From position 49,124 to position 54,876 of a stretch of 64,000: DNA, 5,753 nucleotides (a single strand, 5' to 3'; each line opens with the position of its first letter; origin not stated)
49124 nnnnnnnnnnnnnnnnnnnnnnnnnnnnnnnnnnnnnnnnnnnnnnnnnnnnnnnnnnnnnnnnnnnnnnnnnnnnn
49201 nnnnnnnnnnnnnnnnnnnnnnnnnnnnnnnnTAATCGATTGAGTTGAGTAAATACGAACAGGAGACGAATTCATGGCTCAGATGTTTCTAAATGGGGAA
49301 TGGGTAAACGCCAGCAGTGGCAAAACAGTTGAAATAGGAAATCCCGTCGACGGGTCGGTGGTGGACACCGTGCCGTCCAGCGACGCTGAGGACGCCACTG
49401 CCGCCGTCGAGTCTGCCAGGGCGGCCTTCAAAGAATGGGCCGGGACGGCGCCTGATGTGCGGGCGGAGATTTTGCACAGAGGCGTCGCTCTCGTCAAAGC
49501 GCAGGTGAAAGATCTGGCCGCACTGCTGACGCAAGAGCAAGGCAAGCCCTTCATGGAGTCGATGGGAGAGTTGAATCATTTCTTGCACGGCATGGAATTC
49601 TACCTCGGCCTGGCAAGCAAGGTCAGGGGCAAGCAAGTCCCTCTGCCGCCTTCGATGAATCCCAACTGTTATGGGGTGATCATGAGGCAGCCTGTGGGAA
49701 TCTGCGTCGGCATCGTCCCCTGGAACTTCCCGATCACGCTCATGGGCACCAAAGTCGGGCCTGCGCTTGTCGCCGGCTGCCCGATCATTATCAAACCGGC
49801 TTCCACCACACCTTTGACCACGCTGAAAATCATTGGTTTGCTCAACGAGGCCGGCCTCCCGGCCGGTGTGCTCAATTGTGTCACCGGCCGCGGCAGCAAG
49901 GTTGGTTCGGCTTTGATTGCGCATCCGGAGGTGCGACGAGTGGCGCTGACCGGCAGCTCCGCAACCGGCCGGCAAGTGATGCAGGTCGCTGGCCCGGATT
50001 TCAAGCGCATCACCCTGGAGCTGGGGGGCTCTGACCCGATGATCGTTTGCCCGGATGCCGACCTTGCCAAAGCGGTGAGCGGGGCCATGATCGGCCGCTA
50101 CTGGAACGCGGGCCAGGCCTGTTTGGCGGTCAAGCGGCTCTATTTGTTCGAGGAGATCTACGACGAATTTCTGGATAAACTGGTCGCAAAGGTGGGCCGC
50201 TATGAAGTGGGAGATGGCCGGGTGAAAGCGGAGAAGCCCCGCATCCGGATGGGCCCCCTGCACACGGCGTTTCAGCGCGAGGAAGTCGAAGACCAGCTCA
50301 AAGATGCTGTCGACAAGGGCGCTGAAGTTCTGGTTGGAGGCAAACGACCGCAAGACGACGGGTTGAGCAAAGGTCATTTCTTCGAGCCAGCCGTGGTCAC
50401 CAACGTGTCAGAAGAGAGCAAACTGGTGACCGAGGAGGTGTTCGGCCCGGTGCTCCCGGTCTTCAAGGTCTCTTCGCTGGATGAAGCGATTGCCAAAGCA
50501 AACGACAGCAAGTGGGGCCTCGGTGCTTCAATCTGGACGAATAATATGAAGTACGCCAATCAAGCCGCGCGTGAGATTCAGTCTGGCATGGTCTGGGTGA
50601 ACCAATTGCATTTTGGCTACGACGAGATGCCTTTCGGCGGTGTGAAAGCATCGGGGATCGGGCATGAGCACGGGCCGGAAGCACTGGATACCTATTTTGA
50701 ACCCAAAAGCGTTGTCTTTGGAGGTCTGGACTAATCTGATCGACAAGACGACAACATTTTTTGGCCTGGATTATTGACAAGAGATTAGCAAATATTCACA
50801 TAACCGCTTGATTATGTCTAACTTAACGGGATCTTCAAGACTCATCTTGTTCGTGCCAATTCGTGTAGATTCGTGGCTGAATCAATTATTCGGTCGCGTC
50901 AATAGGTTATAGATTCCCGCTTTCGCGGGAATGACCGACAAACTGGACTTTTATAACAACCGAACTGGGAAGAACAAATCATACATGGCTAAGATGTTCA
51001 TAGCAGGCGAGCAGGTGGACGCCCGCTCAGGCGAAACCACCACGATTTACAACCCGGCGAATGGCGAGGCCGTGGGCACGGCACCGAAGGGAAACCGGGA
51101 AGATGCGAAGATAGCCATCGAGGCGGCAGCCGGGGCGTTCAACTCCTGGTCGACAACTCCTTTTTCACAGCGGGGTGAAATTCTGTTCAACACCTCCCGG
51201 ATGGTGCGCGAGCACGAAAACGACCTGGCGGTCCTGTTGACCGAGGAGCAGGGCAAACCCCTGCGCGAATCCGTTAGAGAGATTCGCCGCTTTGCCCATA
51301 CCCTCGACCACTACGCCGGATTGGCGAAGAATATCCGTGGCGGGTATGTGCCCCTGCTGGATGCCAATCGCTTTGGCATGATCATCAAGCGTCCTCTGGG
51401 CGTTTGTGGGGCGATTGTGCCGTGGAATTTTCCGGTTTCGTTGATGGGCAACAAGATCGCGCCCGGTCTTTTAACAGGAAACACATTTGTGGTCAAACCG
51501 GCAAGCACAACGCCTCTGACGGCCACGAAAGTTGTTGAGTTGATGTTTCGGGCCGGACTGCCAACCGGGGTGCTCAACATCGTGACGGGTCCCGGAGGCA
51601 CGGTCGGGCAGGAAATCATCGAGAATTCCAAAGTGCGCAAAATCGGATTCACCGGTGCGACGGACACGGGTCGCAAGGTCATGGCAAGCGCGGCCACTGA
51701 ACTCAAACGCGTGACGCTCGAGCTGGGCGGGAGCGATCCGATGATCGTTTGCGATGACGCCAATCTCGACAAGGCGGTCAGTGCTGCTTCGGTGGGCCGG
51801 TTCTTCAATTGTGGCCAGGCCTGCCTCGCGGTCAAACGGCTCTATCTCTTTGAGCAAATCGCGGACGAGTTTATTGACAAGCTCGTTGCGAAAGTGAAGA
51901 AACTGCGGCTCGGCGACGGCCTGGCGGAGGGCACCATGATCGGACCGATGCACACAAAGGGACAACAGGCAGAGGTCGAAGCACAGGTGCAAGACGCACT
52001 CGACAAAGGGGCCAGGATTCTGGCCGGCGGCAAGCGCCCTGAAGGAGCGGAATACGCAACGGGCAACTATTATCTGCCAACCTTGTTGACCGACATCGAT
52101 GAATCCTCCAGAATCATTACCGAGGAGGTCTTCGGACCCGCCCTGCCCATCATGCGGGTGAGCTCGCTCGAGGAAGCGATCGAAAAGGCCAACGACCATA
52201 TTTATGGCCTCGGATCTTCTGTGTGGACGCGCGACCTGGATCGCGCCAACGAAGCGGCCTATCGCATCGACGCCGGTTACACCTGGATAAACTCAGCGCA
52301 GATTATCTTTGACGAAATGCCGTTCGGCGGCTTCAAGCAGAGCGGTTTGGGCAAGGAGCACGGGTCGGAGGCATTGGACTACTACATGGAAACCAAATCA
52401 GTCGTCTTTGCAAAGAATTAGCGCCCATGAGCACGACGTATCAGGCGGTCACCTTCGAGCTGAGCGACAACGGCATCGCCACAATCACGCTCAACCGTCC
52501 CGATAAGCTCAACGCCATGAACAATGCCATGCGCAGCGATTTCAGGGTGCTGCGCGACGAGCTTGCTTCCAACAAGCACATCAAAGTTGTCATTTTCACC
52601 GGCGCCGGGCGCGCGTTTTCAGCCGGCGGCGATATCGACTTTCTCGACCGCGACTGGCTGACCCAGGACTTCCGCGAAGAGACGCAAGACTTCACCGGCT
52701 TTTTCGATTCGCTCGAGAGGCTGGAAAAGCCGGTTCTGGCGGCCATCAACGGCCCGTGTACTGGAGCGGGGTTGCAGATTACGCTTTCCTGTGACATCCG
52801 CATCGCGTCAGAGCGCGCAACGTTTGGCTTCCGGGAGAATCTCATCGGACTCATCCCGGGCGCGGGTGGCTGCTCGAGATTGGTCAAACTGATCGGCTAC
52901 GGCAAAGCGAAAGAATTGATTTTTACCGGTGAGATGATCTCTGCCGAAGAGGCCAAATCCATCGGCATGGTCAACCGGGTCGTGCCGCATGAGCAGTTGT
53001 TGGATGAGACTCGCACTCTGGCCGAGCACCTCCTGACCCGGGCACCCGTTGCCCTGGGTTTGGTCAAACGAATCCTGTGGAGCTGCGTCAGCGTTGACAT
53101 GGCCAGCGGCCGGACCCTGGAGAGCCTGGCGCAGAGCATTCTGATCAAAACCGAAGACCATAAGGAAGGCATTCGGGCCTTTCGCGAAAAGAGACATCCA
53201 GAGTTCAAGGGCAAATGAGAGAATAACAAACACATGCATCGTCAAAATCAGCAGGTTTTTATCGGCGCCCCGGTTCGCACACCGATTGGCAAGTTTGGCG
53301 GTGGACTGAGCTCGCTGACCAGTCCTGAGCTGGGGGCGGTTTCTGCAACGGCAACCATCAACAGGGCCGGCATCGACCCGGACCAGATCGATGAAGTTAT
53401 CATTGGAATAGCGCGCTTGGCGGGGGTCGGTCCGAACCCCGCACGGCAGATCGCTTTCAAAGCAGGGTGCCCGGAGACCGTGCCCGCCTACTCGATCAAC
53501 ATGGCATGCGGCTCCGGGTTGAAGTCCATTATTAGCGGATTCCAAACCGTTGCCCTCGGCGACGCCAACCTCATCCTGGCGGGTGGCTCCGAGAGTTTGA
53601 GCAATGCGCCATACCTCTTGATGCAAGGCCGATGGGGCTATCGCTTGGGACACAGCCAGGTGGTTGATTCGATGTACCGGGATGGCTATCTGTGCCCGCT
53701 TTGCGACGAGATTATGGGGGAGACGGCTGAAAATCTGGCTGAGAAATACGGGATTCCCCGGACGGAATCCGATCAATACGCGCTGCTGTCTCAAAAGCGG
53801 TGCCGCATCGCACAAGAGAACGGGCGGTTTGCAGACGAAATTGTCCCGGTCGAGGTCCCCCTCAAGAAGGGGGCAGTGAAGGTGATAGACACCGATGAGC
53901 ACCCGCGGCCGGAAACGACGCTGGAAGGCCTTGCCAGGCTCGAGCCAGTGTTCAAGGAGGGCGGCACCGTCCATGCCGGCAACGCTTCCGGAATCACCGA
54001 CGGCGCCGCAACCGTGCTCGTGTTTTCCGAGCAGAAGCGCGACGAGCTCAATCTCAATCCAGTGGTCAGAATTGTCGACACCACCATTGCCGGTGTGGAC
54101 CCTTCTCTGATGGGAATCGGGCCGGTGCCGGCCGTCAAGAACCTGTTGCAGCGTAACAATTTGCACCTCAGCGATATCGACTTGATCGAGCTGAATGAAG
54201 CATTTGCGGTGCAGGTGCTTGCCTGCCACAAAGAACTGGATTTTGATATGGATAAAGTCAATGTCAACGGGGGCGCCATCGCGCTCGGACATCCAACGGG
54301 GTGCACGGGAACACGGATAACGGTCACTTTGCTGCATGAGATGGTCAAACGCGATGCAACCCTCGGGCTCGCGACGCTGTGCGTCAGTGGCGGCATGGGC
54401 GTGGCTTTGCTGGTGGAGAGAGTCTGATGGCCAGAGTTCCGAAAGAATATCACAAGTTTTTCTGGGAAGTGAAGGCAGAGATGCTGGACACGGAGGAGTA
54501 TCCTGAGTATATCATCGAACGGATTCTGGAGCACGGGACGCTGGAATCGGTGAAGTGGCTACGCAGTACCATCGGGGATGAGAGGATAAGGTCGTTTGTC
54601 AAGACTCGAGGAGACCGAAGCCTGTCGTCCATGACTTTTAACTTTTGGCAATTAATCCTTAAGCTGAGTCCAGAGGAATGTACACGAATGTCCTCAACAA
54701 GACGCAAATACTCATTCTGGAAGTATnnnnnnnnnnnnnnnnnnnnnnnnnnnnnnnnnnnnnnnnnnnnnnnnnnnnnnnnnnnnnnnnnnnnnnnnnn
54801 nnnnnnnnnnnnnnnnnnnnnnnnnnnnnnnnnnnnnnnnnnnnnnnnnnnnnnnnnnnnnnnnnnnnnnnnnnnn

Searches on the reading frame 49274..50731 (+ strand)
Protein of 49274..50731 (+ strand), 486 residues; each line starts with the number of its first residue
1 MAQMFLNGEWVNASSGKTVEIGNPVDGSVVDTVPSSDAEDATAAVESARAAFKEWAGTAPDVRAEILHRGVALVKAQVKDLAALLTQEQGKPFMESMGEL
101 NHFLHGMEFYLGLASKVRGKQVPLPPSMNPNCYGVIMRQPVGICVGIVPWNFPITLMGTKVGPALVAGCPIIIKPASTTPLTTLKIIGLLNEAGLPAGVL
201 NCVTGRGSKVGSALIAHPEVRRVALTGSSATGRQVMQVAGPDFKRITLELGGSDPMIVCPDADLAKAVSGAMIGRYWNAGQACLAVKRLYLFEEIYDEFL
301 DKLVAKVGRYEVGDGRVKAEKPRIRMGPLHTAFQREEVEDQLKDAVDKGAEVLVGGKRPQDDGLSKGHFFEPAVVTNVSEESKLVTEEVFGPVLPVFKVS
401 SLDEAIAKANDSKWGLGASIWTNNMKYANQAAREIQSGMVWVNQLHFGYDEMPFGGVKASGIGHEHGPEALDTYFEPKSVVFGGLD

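Call 9: search_protein_families(library=ncbifam, proteins=[window:49274-50731:+], max_evalue=0.00001)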
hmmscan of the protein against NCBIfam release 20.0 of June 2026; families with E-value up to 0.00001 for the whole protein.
window:49274-50731:+ (486 aa): 42 families (the best 25 are shown)
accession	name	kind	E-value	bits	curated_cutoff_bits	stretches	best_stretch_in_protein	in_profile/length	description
TIGR01804.1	BADH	equivalog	1.2e-135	452.6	668.6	1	5-477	1-466/467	betaine-aldehyde dehydrogenase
NF009725.0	PRK13252.1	equivalog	1e-127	426.6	593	1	2-481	7-478/488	betaine-aldehyde dehydrogenase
NF010000.0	PRK13473.1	subfamily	1.3e-126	423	615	1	2-481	3-471/475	aminobutyraldehyde dehydrogenase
NF045735.1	PaDhStyDPseudo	equivalog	2.5e-125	418.9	850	1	3-482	4-481/483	phenylacetaldehyde dehydrogenase StyD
TIGR01780.1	SSADH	subfamily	2.2e-122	409.2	646.35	1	22-477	2-447/448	succinate-semialdehyde dehydrogenase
NF006916.0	PRK09407.1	equivalog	6.2e-118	394.7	521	1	12-481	29-491/526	succinic semialdehyde dehydrogenase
NF008415.0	PRK11241.1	equivalog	5.1e-116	388.2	828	1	3-481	12-479/482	NADP-dependent succinate-semialdehyde dehydrogenase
NF052305.1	DioxValDhHalo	equivalog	1.9e-113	379.9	750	1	3-480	6-479/483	2,5-dioxovalerate dehydrogenase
TIGR02299.1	HpaE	equivalog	5.9e-112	374.7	638.35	1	3-481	2-475/488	5-carboxymethyl-2-hydroxymuconate semialdehyde dehydrogenase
NF040648.1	lactal_redase_Meth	equivalog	2.2e-111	373.1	650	1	4-482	1-462/463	lactaldehyde dehydrogenase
NF042993.1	AlphKGSA_gudD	equivalog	1.6e-110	370.2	770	1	3-480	5-478/481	alpha-ketoglutaric semialdehyde dehydrogenase GucD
NF007497.0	PRK10090.1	equivalog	2.6e-110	369.4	500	1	3-480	8-475/480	aldehyde dehydrogenase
NF040792.1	glyc_ald_dh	equivalog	2.4e-109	366.5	760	1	3-444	2-435/488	D-glyceraldehyde dehydrogenase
NF045736.1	PaDhStyDRhodo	equivalog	1.1e-105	353.9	800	1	2-480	3-475/479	phenylacetaldehyde dehydrogenase StyD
NF006915.0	PRK09406.1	equivalog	1.3e-104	350.6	730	1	22-475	6-449/457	NADP-dependent succinic semialdehyde dehydrogenase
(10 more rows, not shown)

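Call 10: search_protein_families(library=pfam, proteins=[window:49274-50731:+], max_evalue=0.0001)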
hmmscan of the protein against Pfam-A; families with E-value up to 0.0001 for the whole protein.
window:49274-50731:+ (486 aa): 1 family
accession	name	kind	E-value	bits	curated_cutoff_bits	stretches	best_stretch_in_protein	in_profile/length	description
PF00171.27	Aldedh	-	1e-158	529.2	23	1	10-480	1-461/461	Aldehyde dehydrogenase family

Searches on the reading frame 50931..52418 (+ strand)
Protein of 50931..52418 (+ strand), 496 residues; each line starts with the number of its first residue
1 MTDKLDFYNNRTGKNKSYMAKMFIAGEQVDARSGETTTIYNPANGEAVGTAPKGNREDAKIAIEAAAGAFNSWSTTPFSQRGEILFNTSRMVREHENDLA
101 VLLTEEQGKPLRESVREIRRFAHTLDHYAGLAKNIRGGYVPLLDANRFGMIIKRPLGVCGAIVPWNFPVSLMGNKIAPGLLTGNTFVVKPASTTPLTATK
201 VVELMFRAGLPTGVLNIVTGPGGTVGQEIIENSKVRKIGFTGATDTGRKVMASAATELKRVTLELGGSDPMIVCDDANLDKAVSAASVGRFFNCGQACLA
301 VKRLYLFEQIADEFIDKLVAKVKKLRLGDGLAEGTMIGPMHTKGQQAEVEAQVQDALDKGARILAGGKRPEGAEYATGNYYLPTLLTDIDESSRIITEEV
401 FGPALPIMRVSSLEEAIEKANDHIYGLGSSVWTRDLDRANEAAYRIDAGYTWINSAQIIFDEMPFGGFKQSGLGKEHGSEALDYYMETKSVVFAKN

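Call 9: search_protein_families(library=ncbifam, proteins=[window:50931-52418:+], max_evalue=0.00001)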
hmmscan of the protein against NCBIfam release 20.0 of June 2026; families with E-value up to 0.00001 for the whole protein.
window:50931-52418:+ (496 aa): 43 families (the best 25 are shown)
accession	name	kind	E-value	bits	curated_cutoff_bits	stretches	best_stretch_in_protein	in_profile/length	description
TIGR01804.1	BADH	equivalog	2.4e-142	474.7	668.6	1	23-489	1-467/467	betaine-aldehyde dehydrogenase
NF009725.0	PRK13252.1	equivalog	1.2e-133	446.2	593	1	18-492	5-478/488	betaine-aldehyde dehydrogenase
NF010000.0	PRK13473.1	subfamily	1e-130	436.6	615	1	20-494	3-473/475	aminobutyraldehyde dehydrogenase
TIGR01780.1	SSADH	subfamily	1.2e-130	436.4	646.35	1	39-489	1-448/448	succinate-semialdehyde dehydrogenase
TIGR02299.1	HpaE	equivalog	7.5e-127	423.9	638.35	1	21-495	2-478/488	5-carboxymethyl-2-hydroxymuconate semialdehyde dehydrogenase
NF008415.0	PRK11241.1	equivalog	7.7e-127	423.9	828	1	18-491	9-478/482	NADP-dependent succinate-semialdehyde dehydrogenase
NF040648.1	lactal_redase_Meth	equivalog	5e-126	421.4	650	1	22-493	1-462/463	lactaldehyde dehydrogenase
NF045735.1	PaDhStyDPseudo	equivalog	9.3e-126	420.3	850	1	20-494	3-482/483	phenylacetaldehyde dehydrogenase StyD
NF006916.0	PRK09407.1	equivalog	3.4e-120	402.1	521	1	27-493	26-492/526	succinic semialdehyde dehydrogenase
NF007497.0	PRK10090.1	equivalog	2.1e-119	399.5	500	1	19-492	6-476/480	aldehyde dehydrogenase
NF042993.1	AlphKGSA_gudD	equivalog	9.4e-119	397.3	770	1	21-492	5-479/481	alpha-ketoglutaric semialdehyde dehydrogenase GucD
NF052305.1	DioxValDhHalo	equivalog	9.9e-119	397.4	750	1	20-491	5-479/483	2,5-dioxovalerate dehydrogenase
NF040792.1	glyc_ald_dh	equivalog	2.1e-111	373.2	760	1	21-491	2-471/488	D-glyceraldehyde dehydrogenase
NF045736.1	PaDhStyDRhodo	equivalog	2.9e-105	352.6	800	1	20-491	3-475/479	phenylacetaldehyde dehydrogenase StyD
NF006915.0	PRK09406.1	equivalog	4.6e-104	348.8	730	1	40-492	6-455/457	NADP-dependent succinic semialdehyde dehydrogenase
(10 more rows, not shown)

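Call 10: search_protein_families(library=pfam, proteins=[window:50931-52418:+], max_evalue=0.0001)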
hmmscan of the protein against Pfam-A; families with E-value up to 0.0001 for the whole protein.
window:50931-52418:+ (496 aa): 1 family
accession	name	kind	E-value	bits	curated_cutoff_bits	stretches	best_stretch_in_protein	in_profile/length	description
PF00171.27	Aldedh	-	3e-165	550.7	23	1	31-491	4-461/461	Aldehyde dehydrogenase family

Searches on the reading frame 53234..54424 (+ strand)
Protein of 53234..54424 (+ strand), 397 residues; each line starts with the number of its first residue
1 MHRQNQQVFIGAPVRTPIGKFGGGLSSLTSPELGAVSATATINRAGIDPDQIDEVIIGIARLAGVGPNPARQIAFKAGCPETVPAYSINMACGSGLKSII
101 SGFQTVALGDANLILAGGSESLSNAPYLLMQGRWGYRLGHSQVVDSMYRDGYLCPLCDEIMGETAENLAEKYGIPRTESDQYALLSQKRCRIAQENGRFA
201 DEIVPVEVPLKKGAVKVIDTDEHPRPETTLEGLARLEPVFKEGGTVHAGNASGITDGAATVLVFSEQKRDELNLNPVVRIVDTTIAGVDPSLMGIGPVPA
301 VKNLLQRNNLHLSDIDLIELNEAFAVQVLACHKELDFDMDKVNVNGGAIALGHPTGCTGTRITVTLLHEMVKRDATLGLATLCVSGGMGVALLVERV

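Call 9: search_protein_families(library=ncbifam, proteins=[window:53234-54424:+], max_evalue=0.00001)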
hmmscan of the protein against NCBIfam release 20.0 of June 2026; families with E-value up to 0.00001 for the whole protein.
window:53234-54424:+ (397 aa): 38 families (the best 25 are shown)
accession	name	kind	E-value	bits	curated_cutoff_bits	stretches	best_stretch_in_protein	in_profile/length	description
NF004206.0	PRK05656.1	subfamily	2.4e-138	461.5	688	1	6-396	2-392/392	acetyl-CoA C-acetyltransferase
TIGR01930.1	AcCoA-C-Actrans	subfamily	3.3e-138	460.8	240.55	1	13-395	4-385/385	acetyl-CoA C-acyltransferase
NF004853.0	PRK06205.1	subfamily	1.2e-128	429.5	551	1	6-397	2-403/404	acetyl-CoA C-acetyltransferase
NF006552.0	PRK09051.1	subfamily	3.6e-127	424.9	565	1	5-397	3-395/395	beta-ketothiolase BktB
TIGR02430.1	pcaF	equivalog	3.6e-118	395.1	597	1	7-397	2-400/400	3-oxoadipyl-CoA thiolase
NF006551.0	PRK09050.1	subfamily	5.1e-118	394.6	605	1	6-397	2-401/401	3-oxoadipyl-CoA thiolase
NF006086.0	PRK08235.1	equivalog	7.3e-118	394.1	526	1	10-395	6-391/393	acetyl-CoA C-acetyltransferase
NF042999.1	bketothiol_BktB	equivalog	1.7e-115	386.4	725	1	6-397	3-394/394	beta-ketothiolase BktB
NF042967.1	AcCoAtase_PhaA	equivalog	3.4e-114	382.1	740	1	6-397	2-396/396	acetyl-CoA acetyltransferase PhaA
NF005404.0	PRK06954.1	subfamily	7.3e-106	354.5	687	1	4-395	5-395/397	acetyl-CoA C-acetyltransferase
NF005152.0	PRK06633.1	equivalog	2.6e-105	352.2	675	1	6-397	3-392/392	acetyl-CoA C-acetyltransferase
NF006001.0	PRK08131.1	equivalog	1.1e-103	347.3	622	1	9-397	5-400/401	3-oxoadipyl-CoA thiolase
NF005805.0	PRK07661.1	equivalog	2.5e-101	339.4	633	1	9-395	5-389/391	acetyl-CoA C-acetyltransferase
NF005890.0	PRK07851.1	equivalog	4.5e-98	328.9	580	2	160-397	172-405/406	acetyl-CoA C-acetyltransferase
NF006030.0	PRK08170.1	equivalog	6e-95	318.5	593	1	3-397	7-433/434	acetyl-CoA C-acetyltransferase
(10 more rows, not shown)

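Call 10: search_protein_families(library=pfam, proteins=[window:53234-54424:+], max_evalue=0.0001)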
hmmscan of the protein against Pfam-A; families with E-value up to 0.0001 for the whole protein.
window:53234-54424:+ (397 aa): 2 families
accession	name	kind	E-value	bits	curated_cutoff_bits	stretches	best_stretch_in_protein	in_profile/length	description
PF00108.29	Thiolase_N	-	2.7e-83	279.8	26.4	1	9-267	2-260/260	Thiolase, N-terminal domain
PF02803.24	Thiolase_C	-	3.3e-49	166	27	1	275-396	2-123/123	Thiolase, C-terminal domain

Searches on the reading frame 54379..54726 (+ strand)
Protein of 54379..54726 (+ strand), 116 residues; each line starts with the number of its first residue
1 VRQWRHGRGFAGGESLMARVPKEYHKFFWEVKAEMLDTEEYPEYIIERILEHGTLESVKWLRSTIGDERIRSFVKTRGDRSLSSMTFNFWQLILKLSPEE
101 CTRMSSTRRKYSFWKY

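Call 11: search_protein_families(library=pfam, proteins=[window:54379-54726:+], max_evalue=0.00001)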
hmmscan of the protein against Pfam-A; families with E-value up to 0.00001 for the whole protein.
window:54379-54726:+ (116 aa): 1 family
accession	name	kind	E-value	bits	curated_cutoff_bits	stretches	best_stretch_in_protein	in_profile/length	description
PF21956.1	DUF6922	-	6.9e-13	48.3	27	1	26-72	4-50/52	Family of unknown function (DUF6922)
